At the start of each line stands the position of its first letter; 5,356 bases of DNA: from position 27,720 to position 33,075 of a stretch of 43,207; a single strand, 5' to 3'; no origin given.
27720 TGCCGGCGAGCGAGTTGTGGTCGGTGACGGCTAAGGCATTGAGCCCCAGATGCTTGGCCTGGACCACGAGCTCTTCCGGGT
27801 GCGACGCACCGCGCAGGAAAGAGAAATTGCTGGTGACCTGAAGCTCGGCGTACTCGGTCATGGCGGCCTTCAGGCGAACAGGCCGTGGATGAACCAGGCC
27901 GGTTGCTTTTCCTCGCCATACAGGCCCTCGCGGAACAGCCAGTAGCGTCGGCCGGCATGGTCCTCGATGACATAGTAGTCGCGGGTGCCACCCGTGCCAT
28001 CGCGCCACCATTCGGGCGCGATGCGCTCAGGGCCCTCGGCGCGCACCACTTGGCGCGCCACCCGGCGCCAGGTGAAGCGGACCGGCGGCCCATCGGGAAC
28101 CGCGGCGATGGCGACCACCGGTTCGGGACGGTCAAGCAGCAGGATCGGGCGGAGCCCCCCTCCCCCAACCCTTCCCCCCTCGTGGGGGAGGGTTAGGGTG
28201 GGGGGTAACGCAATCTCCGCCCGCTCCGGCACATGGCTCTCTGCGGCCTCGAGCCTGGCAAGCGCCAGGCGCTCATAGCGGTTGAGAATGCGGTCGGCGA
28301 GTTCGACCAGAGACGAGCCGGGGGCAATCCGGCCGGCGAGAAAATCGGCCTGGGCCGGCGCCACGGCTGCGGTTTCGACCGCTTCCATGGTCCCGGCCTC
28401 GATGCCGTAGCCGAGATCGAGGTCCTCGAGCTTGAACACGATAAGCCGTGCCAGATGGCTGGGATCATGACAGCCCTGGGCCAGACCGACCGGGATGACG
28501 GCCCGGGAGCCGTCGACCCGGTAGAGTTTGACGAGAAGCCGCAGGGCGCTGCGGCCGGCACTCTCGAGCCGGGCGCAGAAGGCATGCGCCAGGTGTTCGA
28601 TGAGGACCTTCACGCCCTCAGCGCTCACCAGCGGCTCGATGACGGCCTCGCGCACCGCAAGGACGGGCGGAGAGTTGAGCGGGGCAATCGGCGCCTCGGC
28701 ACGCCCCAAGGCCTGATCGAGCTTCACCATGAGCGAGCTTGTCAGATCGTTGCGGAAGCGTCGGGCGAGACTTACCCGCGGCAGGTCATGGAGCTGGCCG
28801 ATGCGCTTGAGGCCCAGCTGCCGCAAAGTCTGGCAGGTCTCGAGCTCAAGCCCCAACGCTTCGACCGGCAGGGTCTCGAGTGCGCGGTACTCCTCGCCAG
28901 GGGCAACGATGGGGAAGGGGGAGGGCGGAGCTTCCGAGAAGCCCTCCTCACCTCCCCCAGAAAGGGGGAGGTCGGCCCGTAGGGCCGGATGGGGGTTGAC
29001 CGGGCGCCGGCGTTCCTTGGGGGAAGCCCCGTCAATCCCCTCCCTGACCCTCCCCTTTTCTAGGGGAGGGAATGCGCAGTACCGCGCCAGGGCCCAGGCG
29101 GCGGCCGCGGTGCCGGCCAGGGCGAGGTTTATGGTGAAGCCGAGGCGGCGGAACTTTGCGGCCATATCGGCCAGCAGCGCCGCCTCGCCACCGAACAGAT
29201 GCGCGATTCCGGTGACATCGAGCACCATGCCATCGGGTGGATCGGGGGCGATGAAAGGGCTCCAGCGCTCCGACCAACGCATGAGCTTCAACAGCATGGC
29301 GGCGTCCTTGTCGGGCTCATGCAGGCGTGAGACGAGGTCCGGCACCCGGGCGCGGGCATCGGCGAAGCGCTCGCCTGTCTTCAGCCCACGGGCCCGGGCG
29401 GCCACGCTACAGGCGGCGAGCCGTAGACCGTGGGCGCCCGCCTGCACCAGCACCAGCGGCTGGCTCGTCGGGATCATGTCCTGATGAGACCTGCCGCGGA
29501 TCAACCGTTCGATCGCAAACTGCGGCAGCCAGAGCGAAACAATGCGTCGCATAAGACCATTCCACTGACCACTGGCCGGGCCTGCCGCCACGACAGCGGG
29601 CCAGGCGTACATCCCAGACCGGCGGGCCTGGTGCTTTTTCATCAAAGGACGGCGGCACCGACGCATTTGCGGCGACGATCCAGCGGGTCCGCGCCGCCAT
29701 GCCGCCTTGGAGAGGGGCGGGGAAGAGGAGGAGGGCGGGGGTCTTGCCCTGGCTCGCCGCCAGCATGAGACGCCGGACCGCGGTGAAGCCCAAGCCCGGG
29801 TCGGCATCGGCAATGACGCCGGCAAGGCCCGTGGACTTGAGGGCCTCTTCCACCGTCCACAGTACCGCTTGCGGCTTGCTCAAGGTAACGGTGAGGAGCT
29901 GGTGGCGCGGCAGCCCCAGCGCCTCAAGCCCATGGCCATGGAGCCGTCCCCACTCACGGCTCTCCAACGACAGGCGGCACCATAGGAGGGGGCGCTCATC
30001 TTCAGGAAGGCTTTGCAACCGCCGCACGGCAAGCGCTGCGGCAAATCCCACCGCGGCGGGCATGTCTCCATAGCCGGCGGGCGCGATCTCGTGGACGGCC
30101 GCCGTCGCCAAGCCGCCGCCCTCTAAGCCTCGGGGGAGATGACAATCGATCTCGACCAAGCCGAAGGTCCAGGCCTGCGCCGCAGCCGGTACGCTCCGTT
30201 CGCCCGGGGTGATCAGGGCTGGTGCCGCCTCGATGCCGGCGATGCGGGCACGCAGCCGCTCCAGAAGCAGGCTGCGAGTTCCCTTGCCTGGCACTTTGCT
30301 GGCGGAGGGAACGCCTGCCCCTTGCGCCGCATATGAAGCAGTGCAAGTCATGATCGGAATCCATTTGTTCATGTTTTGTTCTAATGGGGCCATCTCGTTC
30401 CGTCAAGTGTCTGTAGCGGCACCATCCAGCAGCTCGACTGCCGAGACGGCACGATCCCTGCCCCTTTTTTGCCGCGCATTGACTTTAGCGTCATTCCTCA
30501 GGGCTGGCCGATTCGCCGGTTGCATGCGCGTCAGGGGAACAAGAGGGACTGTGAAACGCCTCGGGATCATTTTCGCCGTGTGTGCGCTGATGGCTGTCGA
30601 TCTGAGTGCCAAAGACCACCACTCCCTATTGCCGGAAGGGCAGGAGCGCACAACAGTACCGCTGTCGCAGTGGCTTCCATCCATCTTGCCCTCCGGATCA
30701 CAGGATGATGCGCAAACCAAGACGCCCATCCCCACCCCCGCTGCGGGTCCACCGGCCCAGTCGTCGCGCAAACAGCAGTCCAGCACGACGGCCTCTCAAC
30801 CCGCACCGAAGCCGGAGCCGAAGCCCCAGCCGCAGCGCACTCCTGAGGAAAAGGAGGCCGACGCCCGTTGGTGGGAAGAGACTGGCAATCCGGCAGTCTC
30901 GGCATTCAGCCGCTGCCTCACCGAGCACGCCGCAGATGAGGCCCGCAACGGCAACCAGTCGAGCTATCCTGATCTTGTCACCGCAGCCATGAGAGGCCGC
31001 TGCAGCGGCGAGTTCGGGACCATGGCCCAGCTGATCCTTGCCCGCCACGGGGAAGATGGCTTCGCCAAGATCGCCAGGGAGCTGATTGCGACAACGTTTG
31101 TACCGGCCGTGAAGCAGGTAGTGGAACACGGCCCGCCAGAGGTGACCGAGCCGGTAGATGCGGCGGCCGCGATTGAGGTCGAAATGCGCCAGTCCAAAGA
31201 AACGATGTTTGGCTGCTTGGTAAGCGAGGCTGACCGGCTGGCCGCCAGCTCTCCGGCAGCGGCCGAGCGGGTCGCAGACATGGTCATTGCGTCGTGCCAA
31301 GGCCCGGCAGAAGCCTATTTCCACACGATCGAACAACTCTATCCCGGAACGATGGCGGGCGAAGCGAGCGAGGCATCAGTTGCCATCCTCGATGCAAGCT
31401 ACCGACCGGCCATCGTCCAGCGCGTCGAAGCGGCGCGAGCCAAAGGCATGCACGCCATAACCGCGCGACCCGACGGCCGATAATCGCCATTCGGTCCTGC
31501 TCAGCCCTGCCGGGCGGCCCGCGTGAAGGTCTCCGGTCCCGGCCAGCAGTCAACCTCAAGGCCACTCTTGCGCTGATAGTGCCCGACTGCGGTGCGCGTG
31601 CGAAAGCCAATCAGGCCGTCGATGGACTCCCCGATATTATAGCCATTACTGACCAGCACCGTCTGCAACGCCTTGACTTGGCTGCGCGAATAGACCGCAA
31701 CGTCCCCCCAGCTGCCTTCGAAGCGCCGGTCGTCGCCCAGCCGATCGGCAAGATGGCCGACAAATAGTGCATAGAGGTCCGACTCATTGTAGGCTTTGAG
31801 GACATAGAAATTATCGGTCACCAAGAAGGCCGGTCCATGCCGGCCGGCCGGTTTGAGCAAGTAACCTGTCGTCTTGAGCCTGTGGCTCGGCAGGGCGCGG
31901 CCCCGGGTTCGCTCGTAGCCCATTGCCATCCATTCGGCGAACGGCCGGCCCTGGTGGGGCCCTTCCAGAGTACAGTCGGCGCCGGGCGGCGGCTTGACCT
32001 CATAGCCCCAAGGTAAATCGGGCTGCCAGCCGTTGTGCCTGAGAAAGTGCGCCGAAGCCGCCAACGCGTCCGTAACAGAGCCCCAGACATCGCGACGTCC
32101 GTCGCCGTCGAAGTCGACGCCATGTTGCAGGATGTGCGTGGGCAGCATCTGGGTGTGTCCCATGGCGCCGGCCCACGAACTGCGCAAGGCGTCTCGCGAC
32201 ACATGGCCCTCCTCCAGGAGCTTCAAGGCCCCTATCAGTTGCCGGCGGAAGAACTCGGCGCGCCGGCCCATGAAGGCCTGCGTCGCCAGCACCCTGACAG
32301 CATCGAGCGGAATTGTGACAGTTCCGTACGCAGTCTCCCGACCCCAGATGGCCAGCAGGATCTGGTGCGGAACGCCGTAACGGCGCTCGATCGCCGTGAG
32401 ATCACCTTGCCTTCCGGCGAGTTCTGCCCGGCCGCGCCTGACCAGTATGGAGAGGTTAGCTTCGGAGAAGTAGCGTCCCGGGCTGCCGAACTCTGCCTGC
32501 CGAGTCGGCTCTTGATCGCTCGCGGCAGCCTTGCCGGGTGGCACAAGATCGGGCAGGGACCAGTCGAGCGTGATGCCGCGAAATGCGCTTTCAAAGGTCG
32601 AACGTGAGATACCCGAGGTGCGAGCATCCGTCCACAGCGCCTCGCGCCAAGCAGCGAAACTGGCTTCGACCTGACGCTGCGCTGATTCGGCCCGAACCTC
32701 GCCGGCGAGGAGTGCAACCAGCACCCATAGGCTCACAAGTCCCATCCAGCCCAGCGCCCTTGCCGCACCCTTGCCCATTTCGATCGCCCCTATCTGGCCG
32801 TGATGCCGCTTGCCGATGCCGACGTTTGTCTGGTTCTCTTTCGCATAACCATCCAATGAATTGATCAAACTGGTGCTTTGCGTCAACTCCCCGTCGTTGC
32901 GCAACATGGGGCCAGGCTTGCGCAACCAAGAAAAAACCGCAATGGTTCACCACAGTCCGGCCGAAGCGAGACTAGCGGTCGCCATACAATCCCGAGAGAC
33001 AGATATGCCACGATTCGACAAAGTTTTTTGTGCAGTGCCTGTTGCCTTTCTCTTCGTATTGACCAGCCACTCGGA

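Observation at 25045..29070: Family of G/C-homopolymer nested-palindromic repeats inserted in frame, repeatedly, in the SOS mutasome genes dnaE2 and imuB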

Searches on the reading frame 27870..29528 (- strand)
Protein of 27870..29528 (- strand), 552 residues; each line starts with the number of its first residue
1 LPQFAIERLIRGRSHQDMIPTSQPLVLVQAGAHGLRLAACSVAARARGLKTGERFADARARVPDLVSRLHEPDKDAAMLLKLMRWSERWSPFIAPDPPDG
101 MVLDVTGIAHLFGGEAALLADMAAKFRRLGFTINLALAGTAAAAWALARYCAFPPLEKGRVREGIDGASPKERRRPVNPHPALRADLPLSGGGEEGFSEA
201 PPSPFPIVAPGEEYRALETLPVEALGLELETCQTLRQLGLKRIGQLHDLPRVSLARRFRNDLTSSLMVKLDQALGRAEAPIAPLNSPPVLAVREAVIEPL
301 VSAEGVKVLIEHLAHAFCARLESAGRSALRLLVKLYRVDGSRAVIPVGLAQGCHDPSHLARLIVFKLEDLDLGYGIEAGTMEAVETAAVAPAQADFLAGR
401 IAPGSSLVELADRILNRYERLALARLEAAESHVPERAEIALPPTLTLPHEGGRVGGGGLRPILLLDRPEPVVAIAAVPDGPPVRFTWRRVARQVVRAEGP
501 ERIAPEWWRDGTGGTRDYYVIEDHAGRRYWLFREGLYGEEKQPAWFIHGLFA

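Call 10: search_protein_families(library=pfam, proteins=[window:27870-29528:-])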
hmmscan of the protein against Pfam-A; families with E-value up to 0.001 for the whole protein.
window:27870-29528:- (552 aa): 1 family
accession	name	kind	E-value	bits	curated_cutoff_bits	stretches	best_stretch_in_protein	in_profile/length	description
PF00817.25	IMS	-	7.4e-10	39.4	23.2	1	21-146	19-145/148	impB/mucB/samB family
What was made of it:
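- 27870..29552 (-): imuB (Y-family-like mutasome subunit), 560 aa, host of two variable blocks. IMS domain (call 10).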

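Call 32: find_homologous_proteins(query=window:27870-29528:-, max_evalue=1e-30)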
Query window:27870-29528:- (552 aa): 4957 proteins with E <= 1e-30 among 8000 candidates; the best 120 are listed.
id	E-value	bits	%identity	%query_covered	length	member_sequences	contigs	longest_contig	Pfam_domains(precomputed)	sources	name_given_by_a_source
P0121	0.0e+0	1167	100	95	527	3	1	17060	PF00817.26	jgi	jgi:protein ImuB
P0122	8.3e-238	809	71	100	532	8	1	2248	PF00817.26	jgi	jgi:protein ImuB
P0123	1.7e-230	785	72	97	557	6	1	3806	PF00817.26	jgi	jgi:protein ImuB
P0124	5.9e-228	776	72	95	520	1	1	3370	PF00817.26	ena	-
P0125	5.1e-223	760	69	100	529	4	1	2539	PF00817.26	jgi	jgi:protein ImuB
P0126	2.2e-216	738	62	100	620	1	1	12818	PF00817.26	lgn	-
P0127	5.0e-216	737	67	95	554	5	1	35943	PF00817.26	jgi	jgi:protein ImuB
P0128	2.1e-214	732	68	95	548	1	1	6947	PF00817.26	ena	-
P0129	2.4e-210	718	65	95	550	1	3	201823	PF00817.26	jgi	jgi:protein ImuB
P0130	2.1e-201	689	59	100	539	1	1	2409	PF00817.26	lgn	-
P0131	2.1e-188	646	74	79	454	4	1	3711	PF00817.26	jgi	jgi:protein ImuB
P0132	2.7e-180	619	69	80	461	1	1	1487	-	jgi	jgi:protein ImuB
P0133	1.1e-159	551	73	65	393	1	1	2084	-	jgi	jgi:protein ImuB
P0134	1.5e-149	517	49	100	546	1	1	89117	PF11799.14,PF00817.26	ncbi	ncbi:MAG: Y-family DNA polymerase [Hyphomicrobiales bacterium]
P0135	2.0e-149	517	46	100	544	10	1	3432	PF11799.14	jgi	jgi:protein ImuB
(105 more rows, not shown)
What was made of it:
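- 27870..29552 (-): An identical protein, P0121, is annotated ImuB (call 32).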

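Call 61: find_encoding_contigs(protein=P0129, flank=10000, max_places=2)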
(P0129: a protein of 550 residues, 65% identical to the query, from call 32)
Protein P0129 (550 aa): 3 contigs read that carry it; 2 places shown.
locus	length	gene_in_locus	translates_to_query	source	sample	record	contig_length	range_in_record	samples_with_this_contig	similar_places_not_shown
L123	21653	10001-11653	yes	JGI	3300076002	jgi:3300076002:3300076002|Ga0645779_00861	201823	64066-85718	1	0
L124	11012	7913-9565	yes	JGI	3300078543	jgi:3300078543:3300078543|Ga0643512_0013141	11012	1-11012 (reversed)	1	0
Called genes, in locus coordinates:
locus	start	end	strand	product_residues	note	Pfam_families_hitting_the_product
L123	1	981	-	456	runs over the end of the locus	PF00120:Gln-synt_C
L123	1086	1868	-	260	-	PF05013:FGase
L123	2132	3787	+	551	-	PF00732:GMC_oxred_N, PF00890:FAD_binding_2 (faint), PF05199:GMC_oxred_C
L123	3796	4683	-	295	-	PF00288:GHMP_kinases_N, PF08544:GHMP_kinases_C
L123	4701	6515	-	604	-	PF25062:ARM_TT21_N (faint), PF12895:ANAPC3 (faint), PF13432:TPR_16 (weak), PF00515:TPR_1 (weak), PF07719:TPR_2 (weak), PF13432:TPR_16 (weak), PF00515:TPR_1 (weak), PF07719:TPR_2 (weak), +17 more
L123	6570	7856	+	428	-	PF13406:SLT_2, PF01471:PG_binding_1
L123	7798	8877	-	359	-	-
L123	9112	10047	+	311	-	-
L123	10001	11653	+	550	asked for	PF00817:IMS (weak)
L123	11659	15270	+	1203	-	-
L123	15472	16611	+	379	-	-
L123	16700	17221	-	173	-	PF05161:MOFRL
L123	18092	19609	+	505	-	PF00614:PLDc (faint), PF13091:PLDc_2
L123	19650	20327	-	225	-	-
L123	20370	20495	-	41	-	-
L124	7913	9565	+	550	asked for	PF00817:IMS (weak)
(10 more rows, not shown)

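Call 62: find_encoding_contigs(protein=P0127, flank=10000, max_places=2)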
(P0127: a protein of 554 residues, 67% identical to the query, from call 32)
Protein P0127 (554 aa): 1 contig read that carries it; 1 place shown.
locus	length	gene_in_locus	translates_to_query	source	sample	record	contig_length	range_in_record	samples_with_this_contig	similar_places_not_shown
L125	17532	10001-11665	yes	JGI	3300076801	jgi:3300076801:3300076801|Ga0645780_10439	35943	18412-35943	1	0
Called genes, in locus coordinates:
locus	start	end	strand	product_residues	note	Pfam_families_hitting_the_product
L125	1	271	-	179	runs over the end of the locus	PF00120:Gln-synt_C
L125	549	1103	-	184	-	PF00120:Gln-synt_C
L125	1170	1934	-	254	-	PF05013:FGase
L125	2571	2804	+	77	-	PF00732:GMC_oxred_N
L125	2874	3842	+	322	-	PF00732:GMC_oxred_N, PF05199:GMC_oxred_C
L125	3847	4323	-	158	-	PF08544:GHMP_kinases_C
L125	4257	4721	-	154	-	PF00288:GHMP_kinases_N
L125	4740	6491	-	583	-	PF25062:ARM_TT21_N (faint), PF09976:TPR_21 (faint), PF12895:ANAPC3 (faint), PF13174:TPR_6 (faint), PF13176:TPR_7 (faint), PF13432:TPR_16 (weak), PF00515:TPR_1 (weak), PF07719:TPR_2 (weak), +11 more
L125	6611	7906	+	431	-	PF13406:SLT_2, PF01471:PG_binding_1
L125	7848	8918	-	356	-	-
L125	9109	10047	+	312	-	-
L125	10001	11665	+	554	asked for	PF00817:IMS (weak)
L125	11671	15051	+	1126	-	PF02811:PHP, PF07733:DNA_pol3_alpha, PF17657:DNA_pol3_finger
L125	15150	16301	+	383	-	-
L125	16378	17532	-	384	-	?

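Call 63: find_encoding_contigs(protein=P0126, flank=10000, max_places=2)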
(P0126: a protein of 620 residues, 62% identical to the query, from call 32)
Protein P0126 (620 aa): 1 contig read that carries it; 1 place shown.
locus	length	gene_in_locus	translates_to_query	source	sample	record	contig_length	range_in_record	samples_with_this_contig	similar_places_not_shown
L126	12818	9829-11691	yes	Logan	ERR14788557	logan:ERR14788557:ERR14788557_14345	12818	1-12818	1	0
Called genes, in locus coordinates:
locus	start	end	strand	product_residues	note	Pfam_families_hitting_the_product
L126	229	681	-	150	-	PF13279:4HBT_2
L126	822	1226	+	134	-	PF05443:ROS_MUCR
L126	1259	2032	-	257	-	PF03807:F420_oxidored, PF14748:P5CR_dimer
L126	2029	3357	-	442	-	PF00202:Aminotran_3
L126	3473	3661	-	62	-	-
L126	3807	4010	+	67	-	PF11127:YgaP-like_TM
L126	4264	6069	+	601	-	PF19291:TREH_N, PF00723:Glyco_hydro_15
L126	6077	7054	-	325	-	PF02558:ApbA, PF08546:ApbA_C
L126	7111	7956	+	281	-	PF10370:Rv2993c-like_N, PF01557:FAA_hydrolase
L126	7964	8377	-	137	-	PF01850:PIN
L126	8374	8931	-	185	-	PF24698:DUF7662, PF22513:FitA-like_RHH (weak)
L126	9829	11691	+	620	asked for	PF00817:IMS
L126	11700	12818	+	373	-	?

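Call 67: search_solved_structures(query=A3, max_evalue=0.001, show_alignments=1)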
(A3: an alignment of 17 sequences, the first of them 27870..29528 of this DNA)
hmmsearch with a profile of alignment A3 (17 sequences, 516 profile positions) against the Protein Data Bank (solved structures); distinct sequences matched with E-value up to 0.001: 2.
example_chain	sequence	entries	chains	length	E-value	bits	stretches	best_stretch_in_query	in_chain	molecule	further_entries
7yll_A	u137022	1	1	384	6.2e-06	28.3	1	158-379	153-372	DNA polymerase IV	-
3gqc_A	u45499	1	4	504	1.5e-05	27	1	33-294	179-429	DNA repair protein REV1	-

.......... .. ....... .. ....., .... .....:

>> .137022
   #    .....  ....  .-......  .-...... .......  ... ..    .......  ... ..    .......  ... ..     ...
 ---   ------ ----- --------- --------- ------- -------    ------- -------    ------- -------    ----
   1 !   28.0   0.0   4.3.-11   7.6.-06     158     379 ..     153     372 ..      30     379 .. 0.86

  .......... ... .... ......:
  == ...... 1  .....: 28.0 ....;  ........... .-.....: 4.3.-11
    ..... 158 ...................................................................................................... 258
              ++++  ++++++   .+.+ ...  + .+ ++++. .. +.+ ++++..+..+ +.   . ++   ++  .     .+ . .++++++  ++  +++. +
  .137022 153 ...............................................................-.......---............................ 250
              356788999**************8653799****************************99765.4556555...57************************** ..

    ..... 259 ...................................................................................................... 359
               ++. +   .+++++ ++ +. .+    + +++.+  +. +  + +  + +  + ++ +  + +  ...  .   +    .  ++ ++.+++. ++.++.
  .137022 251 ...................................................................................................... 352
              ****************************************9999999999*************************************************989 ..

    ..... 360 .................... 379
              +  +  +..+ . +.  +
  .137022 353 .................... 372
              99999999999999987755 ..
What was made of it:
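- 28920..29078 (.): imuB site A: a variable block (aa 159-211) holding units at about 28942-28975 and 29036-29072, in a palm-domain loop. Lies just upstream of the KPDG-strand region that aligns to Pol IV, chain 7yll (call 67).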

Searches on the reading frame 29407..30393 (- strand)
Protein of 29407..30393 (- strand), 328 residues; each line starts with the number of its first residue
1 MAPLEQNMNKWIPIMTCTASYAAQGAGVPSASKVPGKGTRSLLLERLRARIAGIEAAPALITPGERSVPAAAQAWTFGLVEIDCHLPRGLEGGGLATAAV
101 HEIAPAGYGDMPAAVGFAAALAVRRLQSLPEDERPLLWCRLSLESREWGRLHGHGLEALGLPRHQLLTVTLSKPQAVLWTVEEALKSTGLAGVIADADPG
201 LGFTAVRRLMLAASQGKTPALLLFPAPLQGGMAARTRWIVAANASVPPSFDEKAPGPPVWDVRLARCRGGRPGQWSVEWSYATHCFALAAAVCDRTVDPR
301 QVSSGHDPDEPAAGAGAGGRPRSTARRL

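Call 10: search_protein_families(library=pfam, proteins=[window:29407-30393:-])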
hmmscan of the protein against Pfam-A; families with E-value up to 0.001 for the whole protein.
window:29407-30393:- (328 aa): 0 families

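Call 69: search_protein_families(library=ncbifam, proteins=[window:29407-30393:-], max_evalue=0.00001)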
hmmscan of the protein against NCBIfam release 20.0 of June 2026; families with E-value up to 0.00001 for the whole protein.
window:29407-30393:- (328 aa): 1 family
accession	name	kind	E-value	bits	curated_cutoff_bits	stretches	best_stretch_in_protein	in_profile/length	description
NF033429.2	ImuA_translesion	equivalog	9e-11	42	150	1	151-226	76-150/181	translesion DNA synthesis-associated protein ImuA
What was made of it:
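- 29407..30393 (-): imuA, first gene of the cassette; no unit found in it. Weak NCBIfam ImuA_translesion hit (call 69).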

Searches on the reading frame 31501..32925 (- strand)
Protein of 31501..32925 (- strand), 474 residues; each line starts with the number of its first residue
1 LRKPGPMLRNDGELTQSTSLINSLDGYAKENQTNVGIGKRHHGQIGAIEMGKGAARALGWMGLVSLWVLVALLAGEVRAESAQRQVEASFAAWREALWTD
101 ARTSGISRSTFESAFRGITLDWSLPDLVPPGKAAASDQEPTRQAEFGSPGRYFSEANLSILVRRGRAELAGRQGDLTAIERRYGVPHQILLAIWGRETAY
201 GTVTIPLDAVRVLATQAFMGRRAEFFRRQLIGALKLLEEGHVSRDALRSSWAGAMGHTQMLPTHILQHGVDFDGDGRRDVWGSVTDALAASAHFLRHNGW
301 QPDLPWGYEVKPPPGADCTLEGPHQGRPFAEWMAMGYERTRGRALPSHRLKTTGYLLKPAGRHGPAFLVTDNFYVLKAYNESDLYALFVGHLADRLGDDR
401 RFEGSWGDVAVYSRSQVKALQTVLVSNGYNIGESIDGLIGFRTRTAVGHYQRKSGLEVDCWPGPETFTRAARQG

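Call 69: search_protein_families(library=ncbifam, proteins=[window:31501-32925:-], max_evalue=0.00001)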
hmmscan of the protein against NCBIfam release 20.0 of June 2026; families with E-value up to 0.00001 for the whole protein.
window:31501-32925:- (474 aa): 4 families
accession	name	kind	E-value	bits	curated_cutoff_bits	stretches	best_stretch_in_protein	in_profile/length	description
TIGR02283.1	MltB_2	subfamily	7.5e-99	330.7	248.45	1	89-396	1-298/300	lytic murein transglycosylase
TIGR02282.1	MltB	equivalog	2.6e-39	135.1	281.4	1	162-396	58-290/290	lytic murein transglycosylase B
NF008029.0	PRK10760.1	equivalog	2.7e-28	99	449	1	161-397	124-354/359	lytic murein transglycosylase B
TIGR02869.1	spore_SleB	equivalog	5.1e-06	26.5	236.5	1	415-468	14-66/201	spore cortex-lytic enzyme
